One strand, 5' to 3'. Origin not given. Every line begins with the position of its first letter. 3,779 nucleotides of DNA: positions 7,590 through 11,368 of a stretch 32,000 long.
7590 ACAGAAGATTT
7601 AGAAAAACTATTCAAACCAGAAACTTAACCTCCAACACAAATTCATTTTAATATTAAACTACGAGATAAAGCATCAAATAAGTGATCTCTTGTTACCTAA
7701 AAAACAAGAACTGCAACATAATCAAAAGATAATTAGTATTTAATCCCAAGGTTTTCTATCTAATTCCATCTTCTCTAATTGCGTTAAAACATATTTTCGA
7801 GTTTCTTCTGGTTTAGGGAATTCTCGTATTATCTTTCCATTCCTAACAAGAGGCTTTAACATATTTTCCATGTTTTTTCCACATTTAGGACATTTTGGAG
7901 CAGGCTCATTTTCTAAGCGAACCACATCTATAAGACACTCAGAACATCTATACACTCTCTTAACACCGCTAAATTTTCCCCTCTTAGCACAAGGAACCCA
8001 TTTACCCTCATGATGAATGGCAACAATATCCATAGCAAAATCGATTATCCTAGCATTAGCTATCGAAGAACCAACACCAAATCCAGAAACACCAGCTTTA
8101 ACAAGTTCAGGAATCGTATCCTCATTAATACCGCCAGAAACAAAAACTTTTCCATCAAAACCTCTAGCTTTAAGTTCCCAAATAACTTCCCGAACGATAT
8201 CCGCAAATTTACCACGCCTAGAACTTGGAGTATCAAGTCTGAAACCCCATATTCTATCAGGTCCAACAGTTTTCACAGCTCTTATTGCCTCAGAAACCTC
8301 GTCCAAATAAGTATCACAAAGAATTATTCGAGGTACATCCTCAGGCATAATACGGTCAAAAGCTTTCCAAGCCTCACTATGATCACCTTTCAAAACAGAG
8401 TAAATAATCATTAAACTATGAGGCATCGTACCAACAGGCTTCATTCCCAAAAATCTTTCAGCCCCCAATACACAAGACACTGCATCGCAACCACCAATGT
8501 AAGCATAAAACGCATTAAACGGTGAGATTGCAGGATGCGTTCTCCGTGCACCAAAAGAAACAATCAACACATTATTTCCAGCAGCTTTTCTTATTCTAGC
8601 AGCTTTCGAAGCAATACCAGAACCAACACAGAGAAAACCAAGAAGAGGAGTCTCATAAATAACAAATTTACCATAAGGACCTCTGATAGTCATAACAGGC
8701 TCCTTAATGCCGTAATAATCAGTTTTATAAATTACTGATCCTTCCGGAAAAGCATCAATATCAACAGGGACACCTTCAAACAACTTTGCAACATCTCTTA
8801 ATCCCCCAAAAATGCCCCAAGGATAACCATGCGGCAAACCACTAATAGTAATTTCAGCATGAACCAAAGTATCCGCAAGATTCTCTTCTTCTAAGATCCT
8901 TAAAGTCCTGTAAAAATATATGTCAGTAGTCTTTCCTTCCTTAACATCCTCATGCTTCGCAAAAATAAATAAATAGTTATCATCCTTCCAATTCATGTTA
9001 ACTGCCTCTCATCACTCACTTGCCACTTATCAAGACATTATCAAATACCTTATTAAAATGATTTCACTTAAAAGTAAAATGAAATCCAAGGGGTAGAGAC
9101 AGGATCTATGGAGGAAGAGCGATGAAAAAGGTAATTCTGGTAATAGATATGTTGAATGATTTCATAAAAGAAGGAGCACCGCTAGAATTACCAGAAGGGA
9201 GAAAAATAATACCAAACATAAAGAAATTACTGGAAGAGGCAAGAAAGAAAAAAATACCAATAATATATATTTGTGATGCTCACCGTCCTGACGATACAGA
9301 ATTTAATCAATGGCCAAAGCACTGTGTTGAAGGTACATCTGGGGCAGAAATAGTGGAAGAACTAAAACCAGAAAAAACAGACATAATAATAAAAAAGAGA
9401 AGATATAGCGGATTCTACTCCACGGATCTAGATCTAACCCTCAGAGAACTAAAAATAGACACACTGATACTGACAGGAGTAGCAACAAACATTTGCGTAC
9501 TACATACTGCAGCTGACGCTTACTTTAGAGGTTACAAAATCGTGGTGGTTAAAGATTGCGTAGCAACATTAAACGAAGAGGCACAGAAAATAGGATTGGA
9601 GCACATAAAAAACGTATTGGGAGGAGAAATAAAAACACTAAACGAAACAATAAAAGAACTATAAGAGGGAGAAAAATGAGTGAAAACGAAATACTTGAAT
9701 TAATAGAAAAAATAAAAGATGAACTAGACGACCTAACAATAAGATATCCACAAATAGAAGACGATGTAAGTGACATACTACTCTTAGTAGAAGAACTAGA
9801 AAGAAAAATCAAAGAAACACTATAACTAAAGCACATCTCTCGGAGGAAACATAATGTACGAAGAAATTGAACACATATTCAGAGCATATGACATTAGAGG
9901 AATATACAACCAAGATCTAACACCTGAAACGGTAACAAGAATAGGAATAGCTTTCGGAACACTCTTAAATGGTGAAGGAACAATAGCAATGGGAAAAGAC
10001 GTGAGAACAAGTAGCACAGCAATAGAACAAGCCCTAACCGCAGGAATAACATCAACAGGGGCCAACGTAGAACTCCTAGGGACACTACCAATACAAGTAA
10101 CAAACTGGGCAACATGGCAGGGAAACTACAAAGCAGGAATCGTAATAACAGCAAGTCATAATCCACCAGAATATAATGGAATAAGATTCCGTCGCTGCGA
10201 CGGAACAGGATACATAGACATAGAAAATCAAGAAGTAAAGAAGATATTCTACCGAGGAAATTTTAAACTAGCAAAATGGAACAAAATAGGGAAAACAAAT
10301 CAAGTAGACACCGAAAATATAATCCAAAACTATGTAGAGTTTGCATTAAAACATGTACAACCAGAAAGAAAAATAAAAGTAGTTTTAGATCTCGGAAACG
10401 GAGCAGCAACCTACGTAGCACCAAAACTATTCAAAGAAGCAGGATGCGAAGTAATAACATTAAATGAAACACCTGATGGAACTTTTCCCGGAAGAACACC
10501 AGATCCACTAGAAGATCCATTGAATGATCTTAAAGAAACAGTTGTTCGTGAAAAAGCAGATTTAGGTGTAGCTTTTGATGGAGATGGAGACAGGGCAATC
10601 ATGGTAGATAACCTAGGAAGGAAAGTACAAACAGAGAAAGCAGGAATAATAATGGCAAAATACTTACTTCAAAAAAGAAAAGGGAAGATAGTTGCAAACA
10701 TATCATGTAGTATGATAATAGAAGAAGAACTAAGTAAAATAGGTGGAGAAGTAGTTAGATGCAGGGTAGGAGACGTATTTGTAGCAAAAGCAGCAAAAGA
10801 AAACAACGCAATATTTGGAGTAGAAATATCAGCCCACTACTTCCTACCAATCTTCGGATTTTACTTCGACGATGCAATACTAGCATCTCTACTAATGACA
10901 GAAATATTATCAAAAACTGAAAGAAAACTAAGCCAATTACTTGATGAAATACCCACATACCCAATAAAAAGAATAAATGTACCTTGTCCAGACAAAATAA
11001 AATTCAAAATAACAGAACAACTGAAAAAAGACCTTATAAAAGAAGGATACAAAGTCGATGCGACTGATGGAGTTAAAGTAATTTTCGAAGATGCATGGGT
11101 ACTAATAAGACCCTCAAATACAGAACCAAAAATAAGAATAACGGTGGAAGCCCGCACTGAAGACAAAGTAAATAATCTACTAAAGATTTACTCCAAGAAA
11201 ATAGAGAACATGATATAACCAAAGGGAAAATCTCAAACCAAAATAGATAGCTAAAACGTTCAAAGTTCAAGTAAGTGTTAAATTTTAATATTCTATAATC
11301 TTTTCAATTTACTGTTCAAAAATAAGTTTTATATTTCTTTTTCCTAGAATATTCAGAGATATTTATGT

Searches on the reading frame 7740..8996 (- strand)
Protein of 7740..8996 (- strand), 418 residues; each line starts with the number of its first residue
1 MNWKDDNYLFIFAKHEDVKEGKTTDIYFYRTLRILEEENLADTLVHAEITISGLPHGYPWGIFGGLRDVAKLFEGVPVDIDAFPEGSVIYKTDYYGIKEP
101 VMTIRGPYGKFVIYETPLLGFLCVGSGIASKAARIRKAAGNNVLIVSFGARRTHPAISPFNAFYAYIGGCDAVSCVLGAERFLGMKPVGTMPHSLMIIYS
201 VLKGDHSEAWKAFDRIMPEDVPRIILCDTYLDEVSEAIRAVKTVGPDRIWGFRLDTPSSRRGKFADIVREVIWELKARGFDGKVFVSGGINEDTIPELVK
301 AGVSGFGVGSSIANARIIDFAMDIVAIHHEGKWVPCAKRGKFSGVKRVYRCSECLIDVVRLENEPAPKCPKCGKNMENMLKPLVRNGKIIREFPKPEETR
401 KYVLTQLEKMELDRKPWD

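Call 26: search_protein_families(library=pfam, proteins=[window:7740-8996:-], max_evalue=0.0001)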
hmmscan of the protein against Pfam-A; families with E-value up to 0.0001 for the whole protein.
window:7740-8996:- (418 aa): 2 families
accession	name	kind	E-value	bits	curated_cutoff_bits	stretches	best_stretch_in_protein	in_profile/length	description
PF01729.25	QRPTase_C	-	2.3e-18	66.9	23.1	1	128-323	1-169/169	Quinolinate phosphoribosyl transferase, C-terminal domain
PF02749.22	QRPTase_N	-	1.2e-16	61.1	27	1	25-124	1-80/82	Quinolinate phosphoribosyl transferase, N-terminal domain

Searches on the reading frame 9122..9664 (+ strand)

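Call 26: search_protein_families(library=pfam, proteins=[window:9122-9664:+], max_evalue=0.0001)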
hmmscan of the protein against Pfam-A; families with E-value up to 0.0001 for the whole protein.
window:9122-9664:+ (180 aa): 1 family
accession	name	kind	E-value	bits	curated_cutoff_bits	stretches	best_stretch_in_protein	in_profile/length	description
PF00857.26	Isochorismatase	-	1.3e-53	182.1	27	1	4-165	2-166/175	Isochorismatase domain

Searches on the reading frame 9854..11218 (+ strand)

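Call 26: search_protein_families(library=pfam, proteins=[window:9854-11218:+], max_evalue=0.0001)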
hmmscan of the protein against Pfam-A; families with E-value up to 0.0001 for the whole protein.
window:9854-11218:+ (454 aa): 4 families
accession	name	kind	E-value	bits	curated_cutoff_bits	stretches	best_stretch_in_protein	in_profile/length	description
PF02878.22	PGM_PMM_I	-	1e-33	116.3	22.5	1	8-135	3-134/138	Phosphoglucomutase/phosphomannomutase, alpha/beta/alpha domain I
PF02879.22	PGM_PMM_II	-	2.6e-25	89.4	29.3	1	160-255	3-103/103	Phosphoglucomutase/phosphomannomutase, alpha/beta/alpha domain II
PF02880.22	PGM_PMM_III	-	2.2e-24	86.2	20.7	1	262-367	4-113/115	Phosphoglucomutase/phosphomannomutase, alpha/beta/alpha domain III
PF00408.26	PGM_PMM_IV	-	4.4e-14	52.7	23.1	1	374-442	2-61/68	Phosphoglucomutase/phosphomannomutase, C-terminal domain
